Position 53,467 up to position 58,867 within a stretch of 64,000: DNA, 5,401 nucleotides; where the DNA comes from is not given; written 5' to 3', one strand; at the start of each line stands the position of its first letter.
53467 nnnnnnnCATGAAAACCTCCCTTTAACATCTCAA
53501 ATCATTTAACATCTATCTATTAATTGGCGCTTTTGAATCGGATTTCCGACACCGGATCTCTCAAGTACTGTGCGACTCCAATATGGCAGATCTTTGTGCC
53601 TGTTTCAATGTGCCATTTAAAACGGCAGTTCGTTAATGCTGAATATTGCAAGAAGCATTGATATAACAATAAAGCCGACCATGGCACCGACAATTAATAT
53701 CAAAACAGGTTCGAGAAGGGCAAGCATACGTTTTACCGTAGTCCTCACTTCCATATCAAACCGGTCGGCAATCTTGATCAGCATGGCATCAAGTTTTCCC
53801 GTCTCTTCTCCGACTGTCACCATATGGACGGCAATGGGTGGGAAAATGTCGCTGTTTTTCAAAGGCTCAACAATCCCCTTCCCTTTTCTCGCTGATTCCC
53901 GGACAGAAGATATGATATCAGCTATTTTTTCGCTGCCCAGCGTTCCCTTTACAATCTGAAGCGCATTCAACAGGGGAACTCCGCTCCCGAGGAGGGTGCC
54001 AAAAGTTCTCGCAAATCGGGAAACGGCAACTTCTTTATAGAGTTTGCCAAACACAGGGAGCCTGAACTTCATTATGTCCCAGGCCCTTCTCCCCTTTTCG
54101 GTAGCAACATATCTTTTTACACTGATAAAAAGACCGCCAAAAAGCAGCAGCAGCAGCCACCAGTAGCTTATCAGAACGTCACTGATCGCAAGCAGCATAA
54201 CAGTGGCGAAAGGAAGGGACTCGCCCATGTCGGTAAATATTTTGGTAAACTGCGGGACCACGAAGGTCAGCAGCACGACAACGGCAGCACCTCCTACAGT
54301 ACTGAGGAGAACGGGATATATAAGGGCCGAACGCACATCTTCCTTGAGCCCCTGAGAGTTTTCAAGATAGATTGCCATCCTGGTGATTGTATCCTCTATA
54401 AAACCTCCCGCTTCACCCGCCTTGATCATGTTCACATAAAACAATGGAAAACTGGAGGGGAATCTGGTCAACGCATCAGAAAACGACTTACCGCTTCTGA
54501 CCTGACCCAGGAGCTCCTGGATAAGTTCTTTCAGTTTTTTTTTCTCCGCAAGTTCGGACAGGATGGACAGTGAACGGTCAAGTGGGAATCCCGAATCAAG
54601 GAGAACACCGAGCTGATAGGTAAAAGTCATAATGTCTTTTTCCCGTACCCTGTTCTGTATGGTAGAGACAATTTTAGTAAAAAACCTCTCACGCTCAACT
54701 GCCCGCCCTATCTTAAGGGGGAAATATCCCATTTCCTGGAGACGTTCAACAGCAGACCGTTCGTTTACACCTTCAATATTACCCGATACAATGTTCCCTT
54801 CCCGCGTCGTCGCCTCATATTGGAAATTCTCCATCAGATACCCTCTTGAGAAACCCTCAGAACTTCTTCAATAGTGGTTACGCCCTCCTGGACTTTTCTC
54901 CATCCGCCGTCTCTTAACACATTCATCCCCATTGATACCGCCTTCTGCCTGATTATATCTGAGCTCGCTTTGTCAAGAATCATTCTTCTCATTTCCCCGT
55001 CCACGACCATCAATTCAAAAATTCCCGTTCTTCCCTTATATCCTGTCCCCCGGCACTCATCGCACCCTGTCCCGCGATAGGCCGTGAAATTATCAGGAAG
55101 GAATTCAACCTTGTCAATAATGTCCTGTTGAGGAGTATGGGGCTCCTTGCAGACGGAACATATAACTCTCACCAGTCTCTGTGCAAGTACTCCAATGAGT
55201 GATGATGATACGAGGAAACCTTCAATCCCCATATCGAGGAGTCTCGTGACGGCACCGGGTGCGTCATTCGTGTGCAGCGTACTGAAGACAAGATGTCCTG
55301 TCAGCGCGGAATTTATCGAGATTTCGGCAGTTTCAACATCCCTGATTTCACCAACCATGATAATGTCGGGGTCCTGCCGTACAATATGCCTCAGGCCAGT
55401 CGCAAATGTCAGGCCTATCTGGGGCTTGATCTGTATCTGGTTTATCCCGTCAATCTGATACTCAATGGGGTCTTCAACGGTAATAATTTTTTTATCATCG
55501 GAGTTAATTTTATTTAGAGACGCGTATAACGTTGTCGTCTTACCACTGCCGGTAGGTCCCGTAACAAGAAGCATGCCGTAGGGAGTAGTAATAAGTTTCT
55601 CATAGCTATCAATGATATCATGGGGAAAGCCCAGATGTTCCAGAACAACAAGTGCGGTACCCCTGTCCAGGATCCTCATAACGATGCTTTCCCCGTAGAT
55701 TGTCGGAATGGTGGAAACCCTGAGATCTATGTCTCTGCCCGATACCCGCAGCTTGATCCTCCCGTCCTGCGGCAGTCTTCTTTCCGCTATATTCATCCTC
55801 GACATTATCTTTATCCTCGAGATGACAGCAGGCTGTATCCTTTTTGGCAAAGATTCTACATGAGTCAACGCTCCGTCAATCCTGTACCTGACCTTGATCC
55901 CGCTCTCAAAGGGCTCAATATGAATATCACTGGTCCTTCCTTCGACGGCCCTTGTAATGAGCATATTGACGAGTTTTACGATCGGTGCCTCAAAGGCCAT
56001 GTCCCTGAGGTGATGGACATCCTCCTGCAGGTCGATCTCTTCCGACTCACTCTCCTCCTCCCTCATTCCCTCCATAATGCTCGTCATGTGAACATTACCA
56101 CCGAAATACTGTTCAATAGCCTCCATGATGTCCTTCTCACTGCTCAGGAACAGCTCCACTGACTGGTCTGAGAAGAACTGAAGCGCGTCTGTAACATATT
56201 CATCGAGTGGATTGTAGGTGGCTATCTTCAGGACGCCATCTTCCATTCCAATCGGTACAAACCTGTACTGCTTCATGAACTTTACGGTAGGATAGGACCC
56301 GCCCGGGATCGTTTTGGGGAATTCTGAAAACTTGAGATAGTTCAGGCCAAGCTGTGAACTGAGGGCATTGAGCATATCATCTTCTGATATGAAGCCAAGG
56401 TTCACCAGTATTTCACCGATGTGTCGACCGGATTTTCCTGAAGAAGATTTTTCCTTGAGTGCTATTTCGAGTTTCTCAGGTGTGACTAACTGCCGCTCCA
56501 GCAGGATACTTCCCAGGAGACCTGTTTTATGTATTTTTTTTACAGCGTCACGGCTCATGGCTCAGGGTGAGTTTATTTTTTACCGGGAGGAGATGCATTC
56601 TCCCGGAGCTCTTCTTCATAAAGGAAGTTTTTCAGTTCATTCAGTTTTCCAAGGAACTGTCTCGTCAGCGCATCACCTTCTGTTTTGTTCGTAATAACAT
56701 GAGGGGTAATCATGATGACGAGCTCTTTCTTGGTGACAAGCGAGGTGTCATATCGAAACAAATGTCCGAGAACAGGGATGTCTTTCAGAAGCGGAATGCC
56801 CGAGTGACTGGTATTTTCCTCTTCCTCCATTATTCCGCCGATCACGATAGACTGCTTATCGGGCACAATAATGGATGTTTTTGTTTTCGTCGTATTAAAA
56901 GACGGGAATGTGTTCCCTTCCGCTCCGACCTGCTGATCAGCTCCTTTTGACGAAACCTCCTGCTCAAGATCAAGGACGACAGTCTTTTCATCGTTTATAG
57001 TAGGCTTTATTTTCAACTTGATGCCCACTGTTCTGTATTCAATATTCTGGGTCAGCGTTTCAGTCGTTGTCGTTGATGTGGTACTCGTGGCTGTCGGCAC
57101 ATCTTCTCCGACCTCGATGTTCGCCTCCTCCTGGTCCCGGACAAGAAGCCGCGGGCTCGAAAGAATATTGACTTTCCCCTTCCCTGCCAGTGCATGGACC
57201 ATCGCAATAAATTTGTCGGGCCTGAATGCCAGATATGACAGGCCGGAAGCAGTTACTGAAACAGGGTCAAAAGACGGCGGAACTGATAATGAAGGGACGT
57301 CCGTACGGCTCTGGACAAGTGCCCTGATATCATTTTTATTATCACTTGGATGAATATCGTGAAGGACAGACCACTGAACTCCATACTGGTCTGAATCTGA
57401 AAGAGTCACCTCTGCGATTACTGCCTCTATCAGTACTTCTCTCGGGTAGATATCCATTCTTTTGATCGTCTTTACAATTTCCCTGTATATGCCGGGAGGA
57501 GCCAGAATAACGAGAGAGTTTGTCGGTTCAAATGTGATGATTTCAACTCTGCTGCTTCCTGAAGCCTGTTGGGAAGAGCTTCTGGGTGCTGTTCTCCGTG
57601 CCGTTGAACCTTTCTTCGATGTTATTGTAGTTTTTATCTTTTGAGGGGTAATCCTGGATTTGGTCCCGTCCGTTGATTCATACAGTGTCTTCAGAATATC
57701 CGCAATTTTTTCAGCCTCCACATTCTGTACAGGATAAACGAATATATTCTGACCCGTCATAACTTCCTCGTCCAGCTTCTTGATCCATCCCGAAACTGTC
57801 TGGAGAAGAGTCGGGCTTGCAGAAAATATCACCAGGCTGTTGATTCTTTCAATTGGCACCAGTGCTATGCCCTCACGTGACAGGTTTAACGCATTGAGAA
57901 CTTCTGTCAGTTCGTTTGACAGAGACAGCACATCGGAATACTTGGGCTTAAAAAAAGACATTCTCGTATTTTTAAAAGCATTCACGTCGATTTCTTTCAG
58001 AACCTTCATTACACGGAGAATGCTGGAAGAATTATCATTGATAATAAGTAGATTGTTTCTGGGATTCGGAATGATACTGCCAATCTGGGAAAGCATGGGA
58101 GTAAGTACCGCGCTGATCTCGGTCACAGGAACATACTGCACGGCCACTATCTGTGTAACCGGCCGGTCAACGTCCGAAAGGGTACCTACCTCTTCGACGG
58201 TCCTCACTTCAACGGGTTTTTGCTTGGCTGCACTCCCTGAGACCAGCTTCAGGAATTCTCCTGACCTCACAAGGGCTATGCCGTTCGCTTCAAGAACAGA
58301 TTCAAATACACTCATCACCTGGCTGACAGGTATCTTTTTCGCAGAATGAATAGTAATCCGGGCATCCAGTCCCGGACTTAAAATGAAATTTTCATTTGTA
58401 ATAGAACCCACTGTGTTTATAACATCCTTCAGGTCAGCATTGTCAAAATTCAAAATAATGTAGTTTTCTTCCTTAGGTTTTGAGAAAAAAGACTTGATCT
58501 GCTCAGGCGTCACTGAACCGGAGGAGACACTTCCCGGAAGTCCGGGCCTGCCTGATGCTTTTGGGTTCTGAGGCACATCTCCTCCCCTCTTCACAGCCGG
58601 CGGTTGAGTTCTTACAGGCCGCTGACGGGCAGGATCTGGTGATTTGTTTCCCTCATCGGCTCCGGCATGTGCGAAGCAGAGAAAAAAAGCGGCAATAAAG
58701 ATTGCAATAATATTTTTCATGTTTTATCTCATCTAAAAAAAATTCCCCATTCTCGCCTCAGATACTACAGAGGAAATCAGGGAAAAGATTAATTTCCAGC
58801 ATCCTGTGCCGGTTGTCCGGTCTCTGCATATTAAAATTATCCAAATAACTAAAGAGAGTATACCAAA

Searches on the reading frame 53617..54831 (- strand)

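Call 6: search_protein_families(library=pfam, proteins=[window:53617-54831:-], max_evalue=0.001)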
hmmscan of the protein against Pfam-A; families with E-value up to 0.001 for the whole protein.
window:53617-54831:- (404 aa): 1 family
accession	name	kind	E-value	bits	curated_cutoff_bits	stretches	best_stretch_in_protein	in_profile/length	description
PF00482.28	T2SSF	-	5.2e-59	198.1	25.2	2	70-193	1-125/125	Type II secretion system (T2SS), protein F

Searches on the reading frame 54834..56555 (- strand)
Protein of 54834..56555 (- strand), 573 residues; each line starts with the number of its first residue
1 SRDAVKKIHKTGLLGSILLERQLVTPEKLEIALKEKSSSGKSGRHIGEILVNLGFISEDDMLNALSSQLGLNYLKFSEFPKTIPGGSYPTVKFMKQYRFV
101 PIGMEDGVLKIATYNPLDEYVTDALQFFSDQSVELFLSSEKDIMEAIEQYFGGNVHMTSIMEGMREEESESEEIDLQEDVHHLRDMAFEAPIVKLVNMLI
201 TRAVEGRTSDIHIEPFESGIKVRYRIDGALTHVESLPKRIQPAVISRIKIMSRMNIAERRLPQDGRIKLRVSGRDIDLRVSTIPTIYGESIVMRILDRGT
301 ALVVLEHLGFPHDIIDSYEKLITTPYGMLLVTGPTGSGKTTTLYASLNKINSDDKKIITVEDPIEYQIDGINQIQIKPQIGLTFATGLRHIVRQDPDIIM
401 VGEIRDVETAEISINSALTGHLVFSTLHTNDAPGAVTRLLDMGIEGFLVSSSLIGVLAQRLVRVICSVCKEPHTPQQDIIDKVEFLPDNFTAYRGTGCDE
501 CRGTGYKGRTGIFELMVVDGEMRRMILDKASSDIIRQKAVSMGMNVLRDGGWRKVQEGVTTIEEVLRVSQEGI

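Call 6: search_protein_families(library=pfam, proteins=[window:54834-56555:-], max_evalue=0.001)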
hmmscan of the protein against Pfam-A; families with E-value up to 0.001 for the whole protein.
window:54834-56555:- (573 aa): 3 families
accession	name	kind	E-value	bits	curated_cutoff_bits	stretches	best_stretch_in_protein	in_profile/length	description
PF00437.27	T2SSE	-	4.1e-138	460.5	24.9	1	189-567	5-370/370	Type II/IV secretion system protein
PF05157.20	MshEN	-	4.9e-15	55.7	23.1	1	91-153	23-86/90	MshEN domain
PF25199.1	nSTAND_NTPase5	-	0.00043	20.5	34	1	323-369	38-85/145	Novel STAND NTPase 5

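Call 29: search_protein_families(library=ncbifam, proteins=[window:54834-56555:-], max_evalue=0.00001)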
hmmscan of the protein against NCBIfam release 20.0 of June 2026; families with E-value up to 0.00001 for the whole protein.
window:54834-56555:- (573 aa): 20 families
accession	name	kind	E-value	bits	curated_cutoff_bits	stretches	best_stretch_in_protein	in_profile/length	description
TIGR02533.1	type_II_gspE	equivalog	1.2e-195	650.8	630.25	1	91-568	6-485/486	type II secretion system ATPase GspE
TIGR02538.1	type_IV_pilB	equivalog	9.6e-184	612.1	675.65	1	14-570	2-563/564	type IV-A pilus assembly ATPase PilB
NF053534.1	T4PilAsmATPsTfpB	equivalog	2e-149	498.7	850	1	91-569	99-582/584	type IV pilus assembly ATPase TfpB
NF007755.0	PRK10436.1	equivalog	1.7e-135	452.3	617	1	94-569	14-459/465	type II secretion system protein GspE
NF041000.1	ATPase_ComGA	equivalog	3.6e-78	262.2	300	1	198-463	2-266/267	competence type IV pilus ATPase ComGA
TIGR01420.1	pilT_fam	subfamily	2.8e-54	184.6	319.1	1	197-463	3-269/343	PilT/PilU family type 4a pilus ATPase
TIGR02525.1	plasmid_TraJ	equivalog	8.5e-27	94.1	368.3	1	290-442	119-272/372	plasmid transfer ATPase TraJ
TIGR02524.1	dot_icm_DotB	equivalog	1.1e-22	80.8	463.3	1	301-440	113-257/358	Dot/Icm type IV secretion system ATPase DotB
TIGR02782.1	TrbB_P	equivalog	1.8e-17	63.6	304.55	1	329-475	139-285/303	P-type conjugative transfer ATPase TrbB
NF053729.1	c-di-GMP_motif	domain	9e-15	54.2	38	1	14-68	2-53/53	cyclic di-GMP-binding domain-containing protein, MshE-related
NF058587.1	archaellum_moto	equivalog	1.4e-14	53.8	550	1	328-441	277-395/527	archaellum flagellar ATPase motor FlaI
NF010469.0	PRK13894.1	subfamily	1.7e-14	53.9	508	1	329-479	152-304/320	conjugal transfer ATPase TrbB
TIGR02788.1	VirB11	equivalog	1.7e-13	50.3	249.95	1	329-445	147-268/308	P-type DNA transfer ATPase VirB11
TIGR03819.1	heli_sec_ATPase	hypoth_equivalog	2e-12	46.9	373.15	1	319-462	172-320/340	TadA family conjugal transfer-associated ATPase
NF010407.0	PRK13833.1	subfamily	7.5e-12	45.3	499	1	329-473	147-290/323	conjugal transfer protein TrbB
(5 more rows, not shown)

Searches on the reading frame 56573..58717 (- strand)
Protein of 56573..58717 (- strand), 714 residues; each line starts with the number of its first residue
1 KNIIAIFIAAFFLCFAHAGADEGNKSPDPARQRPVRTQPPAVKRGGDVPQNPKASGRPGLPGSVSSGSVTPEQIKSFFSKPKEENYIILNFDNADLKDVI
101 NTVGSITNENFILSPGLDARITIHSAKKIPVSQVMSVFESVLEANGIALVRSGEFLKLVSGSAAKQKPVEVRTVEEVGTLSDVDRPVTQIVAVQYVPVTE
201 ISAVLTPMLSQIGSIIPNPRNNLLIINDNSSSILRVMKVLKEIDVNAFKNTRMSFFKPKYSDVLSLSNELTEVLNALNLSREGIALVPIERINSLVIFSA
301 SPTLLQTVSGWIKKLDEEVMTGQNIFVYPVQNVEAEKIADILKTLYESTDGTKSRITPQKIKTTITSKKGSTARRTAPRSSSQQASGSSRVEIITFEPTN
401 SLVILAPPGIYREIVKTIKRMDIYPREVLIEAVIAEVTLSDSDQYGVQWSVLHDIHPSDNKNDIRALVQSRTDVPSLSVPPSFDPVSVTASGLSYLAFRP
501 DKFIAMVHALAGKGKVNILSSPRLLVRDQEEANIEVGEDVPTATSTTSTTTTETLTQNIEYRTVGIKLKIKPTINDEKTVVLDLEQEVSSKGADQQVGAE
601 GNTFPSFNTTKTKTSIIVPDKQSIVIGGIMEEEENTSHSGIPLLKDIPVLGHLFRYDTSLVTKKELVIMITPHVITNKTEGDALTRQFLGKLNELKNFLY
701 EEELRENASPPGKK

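Call 8: search_protein_families(library=pfam, proteins=[window:56573-58717:-], max_evalue=0.001)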
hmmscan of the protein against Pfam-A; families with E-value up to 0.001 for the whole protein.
window:56573-58717:- (714 aa): 3 families
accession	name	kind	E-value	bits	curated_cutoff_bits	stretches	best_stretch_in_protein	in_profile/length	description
PF00263.26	Secretin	-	4.8e-49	166.6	27.5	1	509-675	1-168/169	Bacterial type II and III secretion system protein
PF03958.22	Secretin_N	-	8.2e-31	106.5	28.2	3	326-423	2-65/69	Bacterial type II/III secretion system short domain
PF21305.2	type_II_gspD_N0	-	4.6e-18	65.3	27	1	89-157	1-70/71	GspD-like, N0 domain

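Call 29: search_protein_families(library=ncbifam, proteins=[window:56573-58717:-], max_evalue=0.00001)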
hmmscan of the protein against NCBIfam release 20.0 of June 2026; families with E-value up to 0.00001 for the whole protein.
window:56573-58717:- (714 aa): 9 families
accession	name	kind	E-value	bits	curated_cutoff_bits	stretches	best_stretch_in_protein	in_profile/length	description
TIGR02517.1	type_II_gspD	equivalog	1.6e-139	466.1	351.35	1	89-685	1-600/600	type II secretion system secretin GspD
TIGR02515.1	IV_pilus_PilQ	subfamily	2.3e-60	204.8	284.35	2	361-675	112-427/428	type IV pilus secretin PilQ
TIGR02519.1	pilus_MshL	equivalog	1.6e-44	152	250.2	1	399-675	7-290/290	pilus (MSHA type) biogenesis protein MshL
NF010083.0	PRK13568.1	equivalog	1.5e-37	129.4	554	2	388-676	149-418/419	DNA uptake porin HofQ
TIGR02516.1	type_III_yscC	equivalog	1e-32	113.3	238.45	1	381-676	189-462/463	type III secretion system outer membrane ring subunit SctC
NF007851.2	PRK10560.1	exception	7.1e-28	97.5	598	2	388-676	141-410/412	DNA uptake porin HofQ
NF042912.1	Amuc_1098_fam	equivalog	3.5e-17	61.7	750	1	599-675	718-796/805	Amuc_1098 family type IV pilus outer membrane protein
NF011873.0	PRK15346.1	equivalog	2.9e-14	52.7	524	1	490-660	316-479/499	EscC/YscC/HrcC family type III secretion system outer membrane ring protein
TIGR02520.1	pilus_B_mal_scr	equivalog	3.4e-09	35.8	287.65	1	425-672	272-511/513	PilN family type IVB pilus formation outer membrane protein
